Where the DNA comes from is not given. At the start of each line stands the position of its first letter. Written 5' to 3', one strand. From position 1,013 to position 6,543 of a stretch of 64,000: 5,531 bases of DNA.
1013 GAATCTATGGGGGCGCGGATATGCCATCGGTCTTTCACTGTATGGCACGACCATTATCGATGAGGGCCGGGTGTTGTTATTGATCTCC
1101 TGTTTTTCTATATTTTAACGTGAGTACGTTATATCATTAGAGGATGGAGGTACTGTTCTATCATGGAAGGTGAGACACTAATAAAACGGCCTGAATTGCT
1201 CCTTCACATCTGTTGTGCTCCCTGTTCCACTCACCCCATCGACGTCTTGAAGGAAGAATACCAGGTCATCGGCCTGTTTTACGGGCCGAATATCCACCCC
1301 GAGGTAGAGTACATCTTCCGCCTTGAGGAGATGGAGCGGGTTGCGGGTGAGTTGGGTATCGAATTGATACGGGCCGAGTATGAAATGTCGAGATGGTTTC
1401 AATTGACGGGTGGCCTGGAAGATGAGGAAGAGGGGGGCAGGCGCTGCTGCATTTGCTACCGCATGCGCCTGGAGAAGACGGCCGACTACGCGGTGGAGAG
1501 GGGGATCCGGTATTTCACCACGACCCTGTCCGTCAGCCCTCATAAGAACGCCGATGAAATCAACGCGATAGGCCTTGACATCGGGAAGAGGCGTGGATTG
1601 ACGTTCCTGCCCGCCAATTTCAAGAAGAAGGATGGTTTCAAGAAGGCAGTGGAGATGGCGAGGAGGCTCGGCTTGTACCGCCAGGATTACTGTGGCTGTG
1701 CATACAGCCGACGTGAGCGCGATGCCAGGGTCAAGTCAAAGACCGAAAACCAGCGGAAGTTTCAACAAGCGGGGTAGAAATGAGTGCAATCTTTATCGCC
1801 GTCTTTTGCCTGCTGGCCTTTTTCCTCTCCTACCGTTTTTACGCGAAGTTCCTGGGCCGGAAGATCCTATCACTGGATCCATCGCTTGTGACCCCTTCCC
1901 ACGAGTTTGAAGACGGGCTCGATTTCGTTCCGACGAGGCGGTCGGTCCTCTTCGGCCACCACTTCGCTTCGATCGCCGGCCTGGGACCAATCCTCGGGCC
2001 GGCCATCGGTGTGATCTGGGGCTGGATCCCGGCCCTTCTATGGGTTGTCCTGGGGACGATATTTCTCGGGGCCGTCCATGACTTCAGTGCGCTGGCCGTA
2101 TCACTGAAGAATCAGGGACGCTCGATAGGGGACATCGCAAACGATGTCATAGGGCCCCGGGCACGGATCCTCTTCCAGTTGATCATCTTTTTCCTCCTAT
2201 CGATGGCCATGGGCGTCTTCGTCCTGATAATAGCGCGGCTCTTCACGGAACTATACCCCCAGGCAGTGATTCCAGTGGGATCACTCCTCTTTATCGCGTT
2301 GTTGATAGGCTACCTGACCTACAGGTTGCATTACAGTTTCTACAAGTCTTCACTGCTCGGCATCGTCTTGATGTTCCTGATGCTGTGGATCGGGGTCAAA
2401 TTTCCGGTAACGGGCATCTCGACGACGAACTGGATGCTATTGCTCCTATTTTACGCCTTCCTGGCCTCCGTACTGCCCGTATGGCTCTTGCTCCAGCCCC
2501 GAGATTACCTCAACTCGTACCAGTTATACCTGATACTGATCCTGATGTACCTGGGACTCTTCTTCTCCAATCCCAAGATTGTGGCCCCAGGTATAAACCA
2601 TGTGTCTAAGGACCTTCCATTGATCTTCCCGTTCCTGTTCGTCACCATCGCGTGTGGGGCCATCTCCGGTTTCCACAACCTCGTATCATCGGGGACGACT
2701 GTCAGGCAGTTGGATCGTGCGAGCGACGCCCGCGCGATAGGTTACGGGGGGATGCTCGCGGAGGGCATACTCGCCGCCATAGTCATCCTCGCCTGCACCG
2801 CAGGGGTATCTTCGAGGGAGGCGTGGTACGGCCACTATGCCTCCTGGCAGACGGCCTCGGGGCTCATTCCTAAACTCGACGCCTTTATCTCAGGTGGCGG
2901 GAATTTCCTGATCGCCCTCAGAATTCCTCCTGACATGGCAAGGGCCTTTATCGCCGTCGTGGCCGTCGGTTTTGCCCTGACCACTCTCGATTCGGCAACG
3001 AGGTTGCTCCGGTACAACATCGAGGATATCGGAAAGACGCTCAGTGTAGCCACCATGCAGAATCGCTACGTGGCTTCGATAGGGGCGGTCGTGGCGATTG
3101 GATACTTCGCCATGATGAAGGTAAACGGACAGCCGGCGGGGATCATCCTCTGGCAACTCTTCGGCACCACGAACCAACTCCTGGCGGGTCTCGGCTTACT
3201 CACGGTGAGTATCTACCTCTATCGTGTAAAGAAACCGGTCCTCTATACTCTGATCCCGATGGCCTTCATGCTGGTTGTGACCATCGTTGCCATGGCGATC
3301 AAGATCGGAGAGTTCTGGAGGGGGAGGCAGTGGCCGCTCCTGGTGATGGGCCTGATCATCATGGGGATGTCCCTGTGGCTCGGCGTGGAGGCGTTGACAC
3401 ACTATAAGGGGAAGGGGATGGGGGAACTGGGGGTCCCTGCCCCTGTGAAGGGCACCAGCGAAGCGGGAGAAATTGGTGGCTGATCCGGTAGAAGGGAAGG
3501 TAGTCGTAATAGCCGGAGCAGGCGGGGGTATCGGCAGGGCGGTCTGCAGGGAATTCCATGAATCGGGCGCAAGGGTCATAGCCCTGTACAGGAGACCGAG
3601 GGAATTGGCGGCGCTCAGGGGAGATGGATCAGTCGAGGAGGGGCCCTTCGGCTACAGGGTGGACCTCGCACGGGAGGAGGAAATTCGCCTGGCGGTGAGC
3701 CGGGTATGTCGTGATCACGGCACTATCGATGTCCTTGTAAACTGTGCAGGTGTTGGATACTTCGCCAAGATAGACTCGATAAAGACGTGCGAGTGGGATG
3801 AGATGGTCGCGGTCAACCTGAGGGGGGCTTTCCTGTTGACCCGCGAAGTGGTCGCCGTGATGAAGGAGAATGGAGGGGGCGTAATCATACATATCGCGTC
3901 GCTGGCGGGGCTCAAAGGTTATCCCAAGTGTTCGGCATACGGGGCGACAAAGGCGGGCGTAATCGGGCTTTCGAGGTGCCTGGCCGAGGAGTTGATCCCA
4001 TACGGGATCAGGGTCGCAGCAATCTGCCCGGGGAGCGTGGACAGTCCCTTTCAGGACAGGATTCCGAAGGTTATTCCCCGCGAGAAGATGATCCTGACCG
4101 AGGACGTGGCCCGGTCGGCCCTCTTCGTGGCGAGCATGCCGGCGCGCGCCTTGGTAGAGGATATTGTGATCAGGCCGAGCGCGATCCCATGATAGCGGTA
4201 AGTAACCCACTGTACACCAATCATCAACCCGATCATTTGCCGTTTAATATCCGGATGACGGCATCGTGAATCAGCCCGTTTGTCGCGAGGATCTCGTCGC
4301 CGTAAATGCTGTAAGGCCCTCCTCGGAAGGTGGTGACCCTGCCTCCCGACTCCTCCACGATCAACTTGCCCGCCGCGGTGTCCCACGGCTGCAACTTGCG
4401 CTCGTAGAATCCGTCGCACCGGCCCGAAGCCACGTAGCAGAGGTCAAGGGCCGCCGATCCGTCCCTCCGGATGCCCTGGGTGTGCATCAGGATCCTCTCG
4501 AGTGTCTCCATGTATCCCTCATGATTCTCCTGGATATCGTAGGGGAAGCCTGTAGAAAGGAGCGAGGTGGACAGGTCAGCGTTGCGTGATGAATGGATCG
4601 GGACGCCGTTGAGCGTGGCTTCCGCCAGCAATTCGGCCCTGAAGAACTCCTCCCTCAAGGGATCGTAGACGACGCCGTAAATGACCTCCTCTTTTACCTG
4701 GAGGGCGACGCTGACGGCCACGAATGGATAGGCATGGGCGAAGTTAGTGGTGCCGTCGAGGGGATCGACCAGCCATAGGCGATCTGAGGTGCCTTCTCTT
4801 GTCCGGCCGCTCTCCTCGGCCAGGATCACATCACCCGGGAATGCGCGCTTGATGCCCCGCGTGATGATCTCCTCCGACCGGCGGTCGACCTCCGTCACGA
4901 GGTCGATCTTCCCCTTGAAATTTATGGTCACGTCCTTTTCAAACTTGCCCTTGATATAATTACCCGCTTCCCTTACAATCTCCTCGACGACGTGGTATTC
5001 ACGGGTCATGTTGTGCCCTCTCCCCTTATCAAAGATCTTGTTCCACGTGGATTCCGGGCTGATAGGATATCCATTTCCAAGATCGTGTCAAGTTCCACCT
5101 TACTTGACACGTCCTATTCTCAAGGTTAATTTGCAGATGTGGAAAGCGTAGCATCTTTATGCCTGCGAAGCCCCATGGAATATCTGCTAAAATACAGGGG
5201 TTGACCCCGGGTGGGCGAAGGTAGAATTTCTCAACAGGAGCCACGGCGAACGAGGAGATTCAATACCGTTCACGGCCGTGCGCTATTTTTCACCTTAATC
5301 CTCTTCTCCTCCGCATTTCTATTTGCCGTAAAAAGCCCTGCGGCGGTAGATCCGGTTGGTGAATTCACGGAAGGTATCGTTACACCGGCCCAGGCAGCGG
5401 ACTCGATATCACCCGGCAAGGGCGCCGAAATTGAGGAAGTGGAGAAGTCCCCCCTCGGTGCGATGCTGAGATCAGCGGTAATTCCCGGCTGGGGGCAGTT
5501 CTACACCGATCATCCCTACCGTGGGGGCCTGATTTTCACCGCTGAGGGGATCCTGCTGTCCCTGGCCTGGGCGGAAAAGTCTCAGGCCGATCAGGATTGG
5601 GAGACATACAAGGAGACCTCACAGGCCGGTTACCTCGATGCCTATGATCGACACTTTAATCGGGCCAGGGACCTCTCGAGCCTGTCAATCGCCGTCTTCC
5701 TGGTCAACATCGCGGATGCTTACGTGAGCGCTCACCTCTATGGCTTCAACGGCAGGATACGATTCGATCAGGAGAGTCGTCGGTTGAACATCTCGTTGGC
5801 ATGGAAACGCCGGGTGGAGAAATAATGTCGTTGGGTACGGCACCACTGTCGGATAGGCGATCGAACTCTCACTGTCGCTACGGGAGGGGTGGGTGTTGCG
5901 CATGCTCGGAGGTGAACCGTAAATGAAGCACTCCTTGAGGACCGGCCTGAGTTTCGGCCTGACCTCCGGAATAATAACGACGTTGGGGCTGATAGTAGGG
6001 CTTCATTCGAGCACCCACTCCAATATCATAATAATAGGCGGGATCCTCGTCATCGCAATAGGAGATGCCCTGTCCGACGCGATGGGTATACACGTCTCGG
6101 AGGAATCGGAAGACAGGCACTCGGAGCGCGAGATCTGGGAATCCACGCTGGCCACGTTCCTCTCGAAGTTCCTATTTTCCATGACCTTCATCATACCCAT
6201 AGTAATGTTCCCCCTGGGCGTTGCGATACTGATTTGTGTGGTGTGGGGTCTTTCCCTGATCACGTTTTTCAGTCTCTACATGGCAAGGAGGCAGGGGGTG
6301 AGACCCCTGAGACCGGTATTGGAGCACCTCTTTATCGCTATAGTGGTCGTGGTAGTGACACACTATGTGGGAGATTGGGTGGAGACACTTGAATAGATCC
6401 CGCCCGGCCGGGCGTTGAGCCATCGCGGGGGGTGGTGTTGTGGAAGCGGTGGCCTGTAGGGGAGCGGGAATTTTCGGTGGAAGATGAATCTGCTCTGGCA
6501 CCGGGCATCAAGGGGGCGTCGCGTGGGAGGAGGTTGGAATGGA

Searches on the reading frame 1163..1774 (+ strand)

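Call 55: search_protein_families(library=pfam, proteins=[window:1163-1774:+], max_evalue=0.00001)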
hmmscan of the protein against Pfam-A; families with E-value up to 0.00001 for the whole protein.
window:1163-1774:+ (204 aa): 1 family
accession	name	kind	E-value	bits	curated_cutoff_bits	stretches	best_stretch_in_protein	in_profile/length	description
PF02677.20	QueH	-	5.9e-67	225.6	23.5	1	12-185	1-175/175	Epoxyqueuosine reductase QueH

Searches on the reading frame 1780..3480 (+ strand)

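Call 55: search_protein_families(library=pfam, proteins=[window:1780-3480:+], max_evalue=0.00001)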
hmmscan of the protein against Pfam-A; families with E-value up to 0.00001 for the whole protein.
window:1780-3480:+ (567 aa): 1 family
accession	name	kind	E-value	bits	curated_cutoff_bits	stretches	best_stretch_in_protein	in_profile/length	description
PF02554.20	CstA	-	3.3e-138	462.3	27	2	3-340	2-352/560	Carbon starvation protein CstA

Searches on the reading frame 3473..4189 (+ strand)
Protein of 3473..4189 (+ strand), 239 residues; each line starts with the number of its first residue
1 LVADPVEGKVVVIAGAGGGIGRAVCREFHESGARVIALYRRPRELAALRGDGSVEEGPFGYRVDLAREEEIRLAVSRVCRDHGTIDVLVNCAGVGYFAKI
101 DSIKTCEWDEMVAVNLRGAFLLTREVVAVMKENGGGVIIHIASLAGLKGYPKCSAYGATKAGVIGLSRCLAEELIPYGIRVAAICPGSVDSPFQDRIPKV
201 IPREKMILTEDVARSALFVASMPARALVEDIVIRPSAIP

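Call 55: search_protein_families(library=pfam, proteins=[window:3473-4189:+], max_evalue=0.00001)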
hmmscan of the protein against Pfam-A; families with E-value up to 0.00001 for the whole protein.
window:3473-4189:+ (239 aa): 4 families
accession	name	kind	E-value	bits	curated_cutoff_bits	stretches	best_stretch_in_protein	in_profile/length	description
PF00106.31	adh_short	-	9.9e-53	179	26.6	1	9-197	1-190/195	short chain dehydrogenase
PF13561.12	adh_short_C2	-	1.2e-43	149.8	27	1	15-225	1-222/236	Enoyl-(Acyl carrier protein) reductase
PF08659.16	KR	-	6.5e-11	42.9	22.6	1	11-161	3-154/180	KR domain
PF01370.27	Epimerase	-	2.4e-08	34.1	20.9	1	11-98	1-78/240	NAD dependent epimerase/dehydratase family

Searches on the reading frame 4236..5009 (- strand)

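Call 55: search_protein_families(library=pfam, proteins=[window:4236-5009:-], max_evalue=0.00001)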
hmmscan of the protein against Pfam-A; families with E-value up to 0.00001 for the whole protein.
window:4236-5009:- (258 aa): 1 family
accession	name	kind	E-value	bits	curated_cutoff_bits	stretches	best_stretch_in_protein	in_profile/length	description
PF00459.30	Inositol_P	-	9.5e-64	215.9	27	1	7-254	8-265/271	Inositol monophosphatase family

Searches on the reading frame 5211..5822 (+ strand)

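Call 55: search_protein_families(library=pfam, proteins=[window:5211-5822:+], max_evalue=0.00001)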
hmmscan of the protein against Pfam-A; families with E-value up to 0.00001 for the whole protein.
window:5211-5822:+ (204 aa): 1 family
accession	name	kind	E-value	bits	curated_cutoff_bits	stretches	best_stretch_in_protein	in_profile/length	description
PF18935.5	DUF5683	-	1.7e-14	54.5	26.7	1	79-180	3-119/151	Family of unknown function (DUF5683)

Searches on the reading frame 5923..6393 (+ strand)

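Call 55: search_protein_families(library=pfam, proteins=[window:5923-6393:+], max_evalue=0.00001)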
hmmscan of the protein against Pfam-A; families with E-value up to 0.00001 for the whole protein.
window:5923-6393:+ (157 aa): 1 family
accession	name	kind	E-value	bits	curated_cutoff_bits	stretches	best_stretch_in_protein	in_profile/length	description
PF01988.24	VIT1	-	2.4e-09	37.8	28.1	1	11-71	6-67/214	VIT family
